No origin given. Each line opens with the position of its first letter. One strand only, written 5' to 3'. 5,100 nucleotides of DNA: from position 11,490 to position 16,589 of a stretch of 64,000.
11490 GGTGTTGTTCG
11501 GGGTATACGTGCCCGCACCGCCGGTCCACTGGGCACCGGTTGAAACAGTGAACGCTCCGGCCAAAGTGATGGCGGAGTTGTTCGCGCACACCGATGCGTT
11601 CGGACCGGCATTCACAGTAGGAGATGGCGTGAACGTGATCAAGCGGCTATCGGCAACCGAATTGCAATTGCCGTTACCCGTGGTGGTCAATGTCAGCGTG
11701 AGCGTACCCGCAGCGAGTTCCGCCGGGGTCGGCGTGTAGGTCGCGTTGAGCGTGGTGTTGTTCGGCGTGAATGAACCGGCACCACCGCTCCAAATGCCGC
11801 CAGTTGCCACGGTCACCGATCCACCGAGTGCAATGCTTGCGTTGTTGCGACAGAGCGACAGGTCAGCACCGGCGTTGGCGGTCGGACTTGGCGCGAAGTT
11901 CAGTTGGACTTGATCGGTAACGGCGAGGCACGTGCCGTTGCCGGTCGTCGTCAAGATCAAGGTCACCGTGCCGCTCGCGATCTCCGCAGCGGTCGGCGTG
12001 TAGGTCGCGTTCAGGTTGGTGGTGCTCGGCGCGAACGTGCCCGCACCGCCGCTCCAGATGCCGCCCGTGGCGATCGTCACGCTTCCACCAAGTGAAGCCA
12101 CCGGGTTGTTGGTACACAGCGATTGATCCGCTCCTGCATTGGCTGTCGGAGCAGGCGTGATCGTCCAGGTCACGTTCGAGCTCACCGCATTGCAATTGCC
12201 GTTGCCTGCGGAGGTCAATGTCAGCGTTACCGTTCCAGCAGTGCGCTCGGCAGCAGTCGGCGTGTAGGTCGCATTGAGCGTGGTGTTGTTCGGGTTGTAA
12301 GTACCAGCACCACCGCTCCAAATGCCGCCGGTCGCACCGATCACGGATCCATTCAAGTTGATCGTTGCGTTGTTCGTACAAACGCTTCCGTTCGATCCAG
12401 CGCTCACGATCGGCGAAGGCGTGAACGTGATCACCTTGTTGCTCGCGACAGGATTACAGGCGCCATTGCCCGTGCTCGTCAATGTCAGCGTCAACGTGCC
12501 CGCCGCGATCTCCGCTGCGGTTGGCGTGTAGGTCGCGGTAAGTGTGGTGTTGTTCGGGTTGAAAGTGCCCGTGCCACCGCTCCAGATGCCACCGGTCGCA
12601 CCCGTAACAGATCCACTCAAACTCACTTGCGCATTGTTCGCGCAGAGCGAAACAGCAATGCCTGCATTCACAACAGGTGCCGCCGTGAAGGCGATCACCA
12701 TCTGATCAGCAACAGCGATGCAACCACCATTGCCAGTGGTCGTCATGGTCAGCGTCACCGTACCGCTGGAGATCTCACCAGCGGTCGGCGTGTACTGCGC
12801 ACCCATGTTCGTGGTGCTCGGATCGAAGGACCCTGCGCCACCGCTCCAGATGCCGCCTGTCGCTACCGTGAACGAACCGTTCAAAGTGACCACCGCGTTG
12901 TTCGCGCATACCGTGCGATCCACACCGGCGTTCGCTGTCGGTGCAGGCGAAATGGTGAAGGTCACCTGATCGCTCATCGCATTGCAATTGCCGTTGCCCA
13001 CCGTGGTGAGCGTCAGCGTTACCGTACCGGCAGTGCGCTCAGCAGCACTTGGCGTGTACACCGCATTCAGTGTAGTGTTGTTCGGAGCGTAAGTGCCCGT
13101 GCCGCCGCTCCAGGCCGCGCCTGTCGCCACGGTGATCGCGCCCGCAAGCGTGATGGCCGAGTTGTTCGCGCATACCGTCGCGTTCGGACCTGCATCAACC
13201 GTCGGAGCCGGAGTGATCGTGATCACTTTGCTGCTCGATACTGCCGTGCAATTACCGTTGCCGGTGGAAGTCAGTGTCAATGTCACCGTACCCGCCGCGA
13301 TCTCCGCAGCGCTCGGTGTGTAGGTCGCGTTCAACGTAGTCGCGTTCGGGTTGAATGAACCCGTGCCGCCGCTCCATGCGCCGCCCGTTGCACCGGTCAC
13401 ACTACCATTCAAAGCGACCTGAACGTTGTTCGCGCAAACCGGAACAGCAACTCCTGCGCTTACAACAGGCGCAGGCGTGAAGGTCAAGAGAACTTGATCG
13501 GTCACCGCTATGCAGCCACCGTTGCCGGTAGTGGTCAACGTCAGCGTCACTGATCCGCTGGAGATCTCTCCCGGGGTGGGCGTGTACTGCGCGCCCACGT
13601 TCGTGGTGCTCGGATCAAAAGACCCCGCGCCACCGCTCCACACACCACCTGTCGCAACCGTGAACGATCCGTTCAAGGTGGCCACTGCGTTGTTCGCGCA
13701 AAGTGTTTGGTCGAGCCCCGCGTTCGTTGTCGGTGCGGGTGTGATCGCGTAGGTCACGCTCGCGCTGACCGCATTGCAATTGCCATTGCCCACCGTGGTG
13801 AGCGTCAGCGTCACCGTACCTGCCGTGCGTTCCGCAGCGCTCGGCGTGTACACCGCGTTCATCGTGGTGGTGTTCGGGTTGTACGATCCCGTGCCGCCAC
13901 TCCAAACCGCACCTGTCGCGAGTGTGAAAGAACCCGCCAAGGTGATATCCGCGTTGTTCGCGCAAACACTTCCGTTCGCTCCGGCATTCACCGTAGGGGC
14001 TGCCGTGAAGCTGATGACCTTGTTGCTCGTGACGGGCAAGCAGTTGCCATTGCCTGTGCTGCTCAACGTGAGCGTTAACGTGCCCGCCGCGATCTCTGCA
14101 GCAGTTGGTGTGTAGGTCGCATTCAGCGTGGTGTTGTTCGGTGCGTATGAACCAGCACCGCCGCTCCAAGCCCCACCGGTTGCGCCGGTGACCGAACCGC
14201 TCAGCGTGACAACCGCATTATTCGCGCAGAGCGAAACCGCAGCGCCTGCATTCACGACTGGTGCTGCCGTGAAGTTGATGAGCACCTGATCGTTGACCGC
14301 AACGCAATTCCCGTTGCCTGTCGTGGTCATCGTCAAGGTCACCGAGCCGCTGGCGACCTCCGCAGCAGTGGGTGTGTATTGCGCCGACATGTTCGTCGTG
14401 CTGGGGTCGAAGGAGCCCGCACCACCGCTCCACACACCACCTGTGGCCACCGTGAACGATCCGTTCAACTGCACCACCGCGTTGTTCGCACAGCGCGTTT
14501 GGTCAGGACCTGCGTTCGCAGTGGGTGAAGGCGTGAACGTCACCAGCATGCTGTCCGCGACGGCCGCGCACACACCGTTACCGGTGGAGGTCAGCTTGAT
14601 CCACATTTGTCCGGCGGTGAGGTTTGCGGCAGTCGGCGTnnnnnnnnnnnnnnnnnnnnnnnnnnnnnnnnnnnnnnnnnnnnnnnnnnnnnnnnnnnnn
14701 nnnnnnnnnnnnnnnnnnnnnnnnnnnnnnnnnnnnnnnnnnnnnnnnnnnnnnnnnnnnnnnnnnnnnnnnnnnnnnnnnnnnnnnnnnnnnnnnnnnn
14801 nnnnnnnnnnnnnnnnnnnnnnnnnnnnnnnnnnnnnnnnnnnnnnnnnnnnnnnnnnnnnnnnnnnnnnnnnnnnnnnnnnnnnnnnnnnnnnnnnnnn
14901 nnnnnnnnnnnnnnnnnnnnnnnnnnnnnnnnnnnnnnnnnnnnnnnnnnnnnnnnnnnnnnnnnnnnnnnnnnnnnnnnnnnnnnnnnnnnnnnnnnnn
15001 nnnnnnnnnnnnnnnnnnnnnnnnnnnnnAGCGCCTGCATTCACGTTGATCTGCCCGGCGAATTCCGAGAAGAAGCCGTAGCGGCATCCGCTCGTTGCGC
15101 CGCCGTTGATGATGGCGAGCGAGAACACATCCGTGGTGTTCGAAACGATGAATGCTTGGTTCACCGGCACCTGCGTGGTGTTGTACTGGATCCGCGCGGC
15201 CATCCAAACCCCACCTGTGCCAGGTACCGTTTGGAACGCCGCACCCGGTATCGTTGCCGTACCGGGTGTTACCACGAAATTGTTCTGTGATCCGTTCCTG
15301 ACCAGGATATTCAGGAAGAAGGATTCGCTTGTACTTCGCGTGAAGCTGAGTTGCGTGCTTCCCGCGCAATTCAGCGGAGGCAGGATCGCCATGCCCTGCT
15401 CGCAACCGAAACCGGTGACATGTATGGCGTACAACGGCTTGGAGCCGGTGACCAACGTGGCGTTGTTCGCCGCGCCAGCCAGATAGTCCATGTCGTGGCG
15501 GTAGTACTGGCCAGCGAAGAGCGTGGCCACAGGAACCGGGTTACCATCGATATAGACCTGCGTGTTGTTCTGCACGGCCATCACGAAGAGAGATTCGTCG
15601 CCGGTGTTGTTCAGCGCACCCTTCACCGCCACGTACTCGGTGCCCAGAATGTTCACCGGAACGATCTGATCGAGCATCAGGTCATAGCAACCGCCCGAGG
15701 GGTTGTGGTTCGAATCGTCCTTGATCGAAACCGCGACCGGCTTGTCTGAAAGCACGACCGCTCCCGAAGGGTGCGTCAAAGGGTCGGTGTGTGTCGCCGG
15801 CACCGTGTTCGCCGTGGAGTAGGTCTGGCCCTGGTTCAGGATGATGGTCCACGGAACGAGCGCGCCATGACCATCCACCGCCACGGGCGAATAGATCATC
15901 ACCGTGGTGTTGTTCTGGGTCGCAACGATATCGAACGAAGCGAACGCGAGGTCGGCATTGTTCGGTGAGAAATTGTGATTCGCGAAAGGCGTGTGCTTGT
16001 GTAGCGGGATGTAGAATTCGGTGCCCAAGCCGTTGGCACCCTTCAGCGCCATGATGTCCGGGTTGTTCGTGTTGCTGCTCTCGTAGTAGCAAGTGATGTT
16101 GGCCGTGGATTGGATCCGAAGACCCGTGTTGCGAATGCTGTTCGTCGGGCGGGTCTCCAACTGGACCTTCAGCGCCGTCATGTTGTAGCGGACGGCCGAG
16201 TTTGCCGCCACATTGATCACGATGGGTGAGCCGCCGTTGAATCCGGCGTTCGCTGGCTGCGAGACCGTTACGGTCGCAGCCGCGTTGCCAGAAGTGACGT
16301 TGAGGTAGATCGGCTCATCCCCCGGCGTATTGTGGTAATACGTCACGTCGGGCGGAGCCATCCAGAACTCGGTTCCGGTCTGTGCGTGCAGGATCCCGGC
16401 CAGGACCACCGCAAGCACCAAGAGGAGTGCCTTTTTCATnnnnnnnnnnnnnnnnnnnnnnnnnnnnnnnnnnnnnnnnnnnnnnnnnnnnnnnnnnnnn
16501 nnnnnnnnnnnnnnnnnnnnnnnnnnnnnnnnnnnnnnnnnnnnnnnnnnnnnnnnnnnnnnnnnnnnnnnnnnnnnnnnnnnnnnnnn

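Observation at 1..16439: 16.4-kb partial gene for a giant repeat adhesin (>5,470 aa in window) divergently arranged with a complex sensor kinase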

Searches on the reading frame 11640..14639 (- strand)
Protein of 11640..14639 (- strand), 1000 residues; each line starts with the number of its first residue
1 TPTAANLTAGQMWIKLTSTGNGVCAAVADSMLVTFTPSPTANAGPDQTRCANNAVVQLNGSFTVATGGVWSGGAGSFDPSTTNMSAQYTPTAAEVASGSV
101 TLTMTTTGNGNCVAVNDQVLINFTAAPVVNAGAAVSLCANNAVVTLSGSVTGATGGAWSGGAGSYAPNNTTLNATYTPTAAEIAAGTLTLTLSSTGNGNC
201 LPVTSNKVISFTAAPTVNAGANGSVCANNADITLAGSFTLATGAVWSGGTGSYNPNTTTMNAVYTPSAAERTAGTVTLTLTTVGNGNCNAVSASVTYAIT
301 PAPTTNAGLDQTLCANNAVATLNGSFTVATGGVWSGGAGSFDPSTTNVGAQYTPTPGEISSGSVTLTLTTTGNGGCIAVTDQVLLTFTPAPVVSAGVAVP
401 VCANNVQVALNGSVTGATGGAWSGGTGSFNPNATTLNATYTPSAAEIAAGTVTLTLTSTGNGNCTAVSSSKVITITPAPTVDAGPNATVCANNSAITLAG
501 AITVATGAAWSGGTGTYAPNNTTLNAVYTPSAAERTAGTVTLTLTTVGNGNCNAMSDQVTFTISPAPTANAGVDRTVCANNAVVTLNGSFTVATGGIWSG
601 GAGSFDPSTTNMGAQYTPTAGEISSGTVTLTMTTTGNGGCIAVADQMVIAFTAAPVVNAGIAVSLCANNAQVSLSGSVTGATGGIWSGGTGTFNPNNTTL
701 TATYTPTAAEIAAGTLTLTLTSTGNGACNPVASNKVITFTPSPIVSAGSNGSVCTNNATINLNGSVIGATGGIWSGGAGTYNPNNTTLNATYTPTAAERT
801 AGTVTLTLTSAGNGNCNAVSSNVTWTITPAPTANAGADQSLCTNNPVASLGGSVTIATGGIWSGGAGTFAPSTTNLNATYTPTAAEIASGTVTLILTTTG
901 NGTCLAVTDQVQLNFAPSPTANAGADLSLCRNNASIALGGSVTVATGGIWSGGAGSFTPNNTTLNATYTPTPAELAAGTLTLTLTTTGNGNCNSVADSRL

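Call 5: search_protein_families(library=pfam, proteins=[window:11640-14639:-], max_evalue=0.01)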
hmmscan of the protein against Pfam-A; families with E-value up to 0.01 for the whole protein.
window:11640-14639:- (1000 aa): 1 family
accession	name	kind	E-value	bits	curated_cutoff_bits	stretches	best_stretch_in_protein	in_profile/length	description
PF03725.20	RNase_PH_C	-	4.4e-06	27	20.8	0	882-910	19-49/67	3' exoribonuclease family, domain 2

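Call 6: search_protein_families(library=ncbifam, proteins=[window:11640-14639:-], max_evalue=0.01)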
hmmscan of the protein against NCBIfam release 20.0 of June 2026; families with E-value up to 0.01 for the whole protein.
window:11640-14639:- (1000 aa): 0 families

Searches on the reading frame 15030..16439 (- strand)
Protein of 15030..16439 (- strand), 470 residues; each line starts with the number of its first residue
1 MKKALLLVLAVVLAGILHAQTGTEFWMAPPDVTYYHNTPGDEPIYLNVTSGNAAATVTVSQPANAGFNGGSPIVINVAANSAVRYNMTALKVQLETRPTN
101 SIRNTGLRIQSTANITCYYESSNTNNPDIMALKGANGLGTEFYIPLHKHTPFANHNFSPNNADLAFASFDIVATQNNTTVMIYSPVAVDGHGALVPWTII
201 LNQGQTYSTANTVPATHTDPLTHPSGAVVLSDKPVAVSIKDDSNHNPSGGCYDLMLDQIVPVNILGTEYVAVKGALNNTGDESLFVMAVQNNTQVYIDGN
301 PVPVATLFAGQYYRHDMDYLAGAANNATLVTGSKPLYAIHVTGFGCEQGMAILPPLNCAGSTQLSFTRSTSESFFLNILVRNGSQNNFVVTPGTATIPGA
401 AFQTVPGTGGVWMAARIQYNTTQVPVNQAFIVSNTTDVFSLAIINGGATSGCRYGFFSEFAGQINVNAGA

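Call 49: search_solved_structures(query=window:15045-16379:-, max_evalue=1, show_alignments=1)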
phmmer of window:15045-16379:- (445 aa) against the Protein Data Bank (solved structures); distinct sequences matched with E-value up to 1: 0.

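Call 54: find_related_loci(query=window:15030-16439:-, collection=genome_contigs, flank=10000)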
Query window:15030-16439:- (470 aa) in genome_contigs; peptide patterns used: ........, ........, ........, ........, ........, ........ (x = any residue, [..] = any of these).
90 stretches matched a pattern; 65 encode a relative of the query (tblastn E <= 1e-3); 61 distinct loci.
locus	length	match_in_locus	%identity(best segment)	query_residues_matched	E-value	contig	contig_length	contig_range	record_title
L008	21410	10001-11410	98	1-470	0e+0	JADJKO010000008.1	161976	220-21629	MAG: Flavobacteriales bacterium isolate EsbE_18-Q3-R3-47_BATAC.451 tig00003585-10-1615080, whole genome shotgun sequence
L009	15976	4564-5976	89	1-470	0e+0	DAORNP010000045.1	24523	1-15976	MAG TPA_asm: Flavobacteriales bacterium isolate AMR_MDS_5444 NODE_1568_length_24523_cov_2.831126, whole genome shotgun s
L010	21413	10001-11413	90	1-470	0e+0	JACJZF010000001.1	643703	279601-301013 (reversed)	MAG: Flavobacteriales bacterium isolate HK-STAS-BACT-57 HK-STAS-BACT-57_1, whole genome shotgun sequence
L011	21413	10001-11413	89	1-470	0e+0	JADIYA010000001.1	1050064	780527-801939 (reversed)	MAG: Flavobacteriales bacterium isolate AalE_18-Q3-R2-46_BAT3C.189 tig00000646-10-10478310, whole genome shotgun sequenc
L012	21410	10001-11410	89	1-470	0e+0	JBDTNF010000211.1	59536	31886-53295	MAG: Flavobacteriales bacterium isolate cluster3_bin.144 NODE_1139_length_59536_cov_8.039071, whole genome shotgun seque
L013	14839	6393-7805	89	1-470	0e+0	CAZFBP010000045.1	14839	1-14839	MAG TPA_asm: uncultured Chryseobacterium sp. isolate binchicken_co16_2 genome assembly, contig: NODE_6789_length_14839_c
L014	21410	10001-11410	90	1-469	0e+0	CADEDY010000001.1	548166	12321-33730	MAG: uncultured Bacteroidetes bacterium isolate Bacteroidetes sp. RBC078 genome assembly, contig: MAG078_1, whole genome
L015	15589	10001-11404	88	1-469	0e+0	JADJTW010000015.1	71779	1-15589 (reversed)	MAG: Flavobacteriales bacterium isolate Hirt_18-Q3-R61-65_BATAC.102 tig00025496-10-717220, whole genome shotgun sequence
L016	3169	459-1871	84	1-470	0e+0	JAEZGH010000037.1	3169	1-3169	MAG: Bacteroidetes bacterium isolate OH_CBrB_8 k127_888525, whole genome shotgun sequence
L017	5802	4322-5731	83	1-470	0e+0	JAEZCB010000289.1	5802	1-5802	MAG: Bacteroidetes bacterium isolate OH_CBrB_223 k127_2098792, whole genome shotgun sequence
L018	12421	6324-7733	86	1-469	0e+0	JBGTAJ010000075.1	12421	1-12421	MAG: Flavobacteriales bacterium isolate JTS-AC70 k141_353488, whole genome shotgun sequence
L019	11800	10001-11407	84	1-469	0e+0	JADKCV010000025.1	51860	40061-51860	MAG: Flavobacteriales bacterium isolate OdNE_18-Q3-R46-58_MAXAC.100_sub tig00019576-10-518630, whole genome shotgun sequ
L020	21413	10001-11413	84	1-470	0e+0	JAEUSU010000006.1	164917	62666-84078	MAG: Flavobacteriales bacterium isolate new MAG-311 k141_1849775, whole genome shotgun sequence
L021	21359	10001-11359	84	18-469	0e+0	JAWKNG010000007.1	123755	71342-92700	MAG: Flavobacteriales bacterium isolate AC1.1 AC1.1.fa-7, whole genome shotgun sequence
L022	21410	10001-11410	82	1-469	0e+0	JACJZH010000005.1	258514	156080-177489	MAG: Flavobacteriales bacterium isolate HK-STAS-BACT-59 HK-STAS-BACT-59_5, whole genome shotgun sequence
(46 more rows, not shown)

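Call 61: predict_structure(alignment_id=A2)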
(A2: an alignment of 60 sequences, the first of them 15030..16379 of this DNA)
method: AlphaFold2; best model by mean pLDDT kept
length: 450 residues; sequences in the alignment: 60
mean_pLDDT: 94.0   pTM: 0.93
mean pLDDT of the five models: 94.0, 93.7, 93.6, 92.6, 92.4
residues with pLDDT >= 90: 386; 70-90: 52; 50-70: 12; < 50: 0
segments of 3 or more residues with pLDDT < 50: none
pLDDT, mean of each block of 10 residues (from residue 1): 95 86 94 96 98 97 96 95 98 96 92 96 97 86 89 99 98 98 99 94 98 98 90 95 96 86 97 98 98 94 89 98 93 90 93 96 97 95 96 97 95 95 93 92 64
secondary structure, 60 per line:
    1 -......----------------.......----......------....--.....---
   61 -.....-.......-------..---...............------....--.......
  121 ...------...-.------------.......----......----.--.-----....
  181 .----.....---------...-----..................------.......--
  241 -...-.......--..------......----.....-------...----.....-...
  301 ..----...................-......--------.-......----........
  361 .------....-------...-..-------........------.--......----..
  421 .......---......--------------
elements in order: E2-7 E24-30 E35-40 H47-50 E53-57 E62-66 H68-74 E87-101 E108-111 H114-117 E118-123 E147-153 E158-163 E177-181 E186-190 E208-225 E232-238 E246-252 E263-268 E273-277 E285-287 E292-296 H298-302 E307-325 E327-332 E343-348 E353-361 E368-371 E392-399 E409-414 E419-427 E431-436
